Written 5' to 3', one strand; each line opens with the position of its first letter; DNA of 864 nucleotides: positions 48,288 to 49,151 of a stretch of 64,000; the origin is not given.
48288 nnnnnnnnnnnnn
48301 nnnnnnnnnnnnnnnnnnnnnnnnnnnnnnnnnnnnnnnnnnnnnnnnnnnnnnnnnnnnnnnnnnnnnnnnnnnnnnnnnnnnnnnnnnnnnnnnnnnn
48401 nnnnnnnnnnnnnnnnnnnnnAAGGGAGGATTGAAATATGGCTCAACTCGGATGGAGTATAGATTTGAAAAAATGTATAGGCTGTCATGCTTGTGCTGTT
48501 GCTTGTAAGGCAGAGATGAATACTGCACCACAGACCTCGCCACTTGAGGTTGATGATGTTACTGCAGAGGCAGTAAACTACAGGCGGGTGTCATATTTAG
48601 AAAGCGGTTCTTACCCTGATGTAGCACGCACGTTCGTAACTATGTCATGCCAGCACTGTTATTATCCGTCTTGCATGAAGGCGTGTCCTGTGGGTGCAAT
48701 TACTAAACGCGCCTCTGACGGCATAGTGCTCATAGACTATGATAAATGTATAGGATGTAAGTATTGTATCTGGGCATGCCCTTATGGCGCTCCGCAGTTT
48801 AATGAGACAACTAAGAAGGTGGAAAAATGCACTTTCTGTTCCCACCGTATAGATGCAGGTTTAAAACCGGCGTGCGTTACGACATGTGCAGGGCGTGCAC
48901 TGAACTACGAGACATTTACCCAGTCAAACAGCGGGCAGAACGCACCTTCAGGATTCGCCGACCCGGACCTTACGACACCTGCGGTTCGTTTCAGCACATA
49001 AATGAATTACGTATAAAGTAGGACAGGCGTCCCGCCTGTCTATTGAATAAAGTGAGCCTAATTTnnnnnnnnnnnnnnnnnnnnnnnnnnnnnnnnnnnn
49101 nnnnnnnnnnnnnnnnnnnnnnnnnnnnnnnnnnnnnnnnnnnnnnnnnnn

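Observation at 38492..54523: PhnD/AioX-like binder, kinase and sigma-54 regulator controlling a molybdoenzyme-cytochrome locus next to arsR-acr3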

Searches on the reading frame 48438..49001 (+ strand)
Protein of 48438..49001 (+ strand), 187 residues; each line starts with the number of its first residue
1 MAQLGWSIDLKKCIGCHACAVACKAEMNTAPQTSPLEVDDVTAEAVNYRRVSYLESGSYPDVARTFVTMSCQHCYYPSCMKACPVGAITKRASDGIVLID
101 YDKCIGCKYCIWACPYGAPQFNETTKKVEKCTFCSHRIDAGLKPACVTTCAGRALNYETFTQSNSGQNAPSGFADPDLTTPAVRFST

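Call 4: search_protein_families(library=pfam, proteins=[window:48438-49001:+], max_evalue=0.01)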
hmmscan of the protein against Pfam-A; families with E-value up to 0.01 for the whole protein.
window:48438-49001:+ (187 aa): 15 families
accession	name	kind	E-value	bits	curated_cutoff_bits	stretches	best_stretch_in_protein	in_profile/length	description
PF13247.11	Fer4_11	-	4.2e-28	97.9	26.2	1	65-157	4-97/100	4Fe-4S dicluster domain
PF13237.11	Fer4_10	-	2.6e-14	53.3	25.5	3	70-115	8-53/53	4Fe-4S dicluster domain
PF00037.32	Fer4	-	1.1e-13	50.9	21.1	2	98-119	2-23/24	4Fe-4S binding domain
PF12838.12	Fer4_7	-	1.3e-12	48.4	27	3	71-118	2-52/52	4Fe-4S dicluster domain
PF12837.12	Fer4_6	-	2.3e-12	46.7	25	2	96-119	1-24/24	4Fe-4S binding domain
PF12797.12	Fer4_2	-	1.7e-11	43.7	24.5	2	96-116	2-22/22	4Fe-4S binding domain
PF13187.11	Fer4_9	-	1.2e-09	38.5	27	3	71-118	2-51/52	4Fe-4S dicluster domain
PF14697.11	Fer4_21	-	8.4e-07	29.5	35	2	70-116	7-53/59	4Fe-4S dicluster domain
PF12798.12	Fer4_3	-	2.1e-06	28.6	27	1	104-118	1-15/15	4Fe-4S binding domain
PF25160.1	LdpA_Fe-S-bd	-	0.00016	21.8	27.6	1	73-118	4-42/49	LdpA Fe-S cluster-binding domain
PF13370.11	Fer4_13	-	0.0005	21.1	24.5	0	99-115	1-17/58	4Fe-4S single cluster domain of Ferredoxin I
PF12800.12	Fer4_4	-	0.00053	20.6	24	0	102-117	2-17/17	4Fe-4S binding domain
PF13459.11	Fer4_15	-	0.0006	20.9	22.4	0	8-24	3-19/66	4Fe-4S single cluster domain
PF13484.11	Fer4_16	-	0.00073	20.7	30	0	103-131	1-27/66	4Fe-4S double cluster binding domain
PF13534.11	Fer4_17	-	0.002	19.1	22.2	0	9-27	42-60/61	4Fe-4S dicluster domain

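Call 6: search_protein_families(library=ncbifam, proteins=[window:48438-49001:+], max_evalue=0.001)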
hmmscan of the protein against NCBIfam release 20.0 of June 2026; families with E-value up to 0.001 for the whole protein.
window:48438-49001:+ (187 aa): 52 families (the best 25 are shown)
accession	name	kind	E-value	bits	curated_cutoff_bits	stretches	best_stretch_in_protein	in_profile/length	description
TIGR02951.1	DMSO_dmsB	equivalog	8.8e-45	152.6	214.1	1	3-159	1-152/161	DMSO/selenate family reductase complex B subunit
NF011569.0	PRK14993.1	equivalog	1.2e-36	126.4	416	1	7-154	47-182/244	tetrathionate reductase subunit TtrB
TIGR03478.1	DMSO_red_II_bet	subfamily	1.2e-35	123.1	480.7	2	56-156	116-216/321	DMSO reductase family type II enzyme, iron-sulfur subunit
NF041715.1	arsenate_red_ArrB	equivalog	1.9e-33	116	450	2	3-125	2-110/233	arsenate respiratory reductase iron-sulfur subunit ArrB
NF045797.1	DsrO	equivalog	6.7e-33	114.1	200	1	4-153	44-196/235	sulfate reduction electron transfer complex DsrMKJOP subunit DsrO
TIGR01582.1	FDH-beta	equivalog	1.1e-31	110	334.7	1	6-158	24-180/283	formate dehydrogenase subunit beta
NF042979.1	EthbenzDh_ebdB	equivalog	1.7e-31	109.3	740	2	56-159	138-241/354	ethylbenzene dehydrogenase subunit beta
TIGR01660.1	narH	equivalog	2.6e-31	108.6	524.05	2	46-154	158-266/492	nitrate reductase subunit beta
NF008134.0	PRK10882.1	equivalog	3e-31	108.7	263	1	4-159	39-207/329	hydrogenase 2 operon protein HybA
TIGR03149.1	cyt_nit_nrfC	equivalog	2.2e-30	105.7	377.6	1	9-165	44-189/225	cytochrome c nitrite reductase Fe-S protein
NF045715.1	sulf_resp_HmcB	equivalog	4e-28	98.4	420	1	8-159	41-197/307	sulfate respiration complex iron-sulfur protein HmcB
NF038355.1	FDH3_beta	equivalog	5.7e-26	91.7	240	1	4-135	3-122/180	formate dehydrogenase FDH3 subunit beta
NF041782.1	mnquin_red_QrcC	equivalog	2.1e-25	89.8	400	1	5-122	2-119/239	menaquinone reductase iron-sulfur cluster-binding subunit QrcC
NF007382.0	PRK09898.1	equivalog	3.3e-22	79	213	2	55-141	109-193/208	ferredoxin-like protein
NF009451.0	PRK12809.1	equivalog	1.8e-17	62.9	1154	1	10-156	9-135/639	formate-dependent uric acid utilization protein YgfT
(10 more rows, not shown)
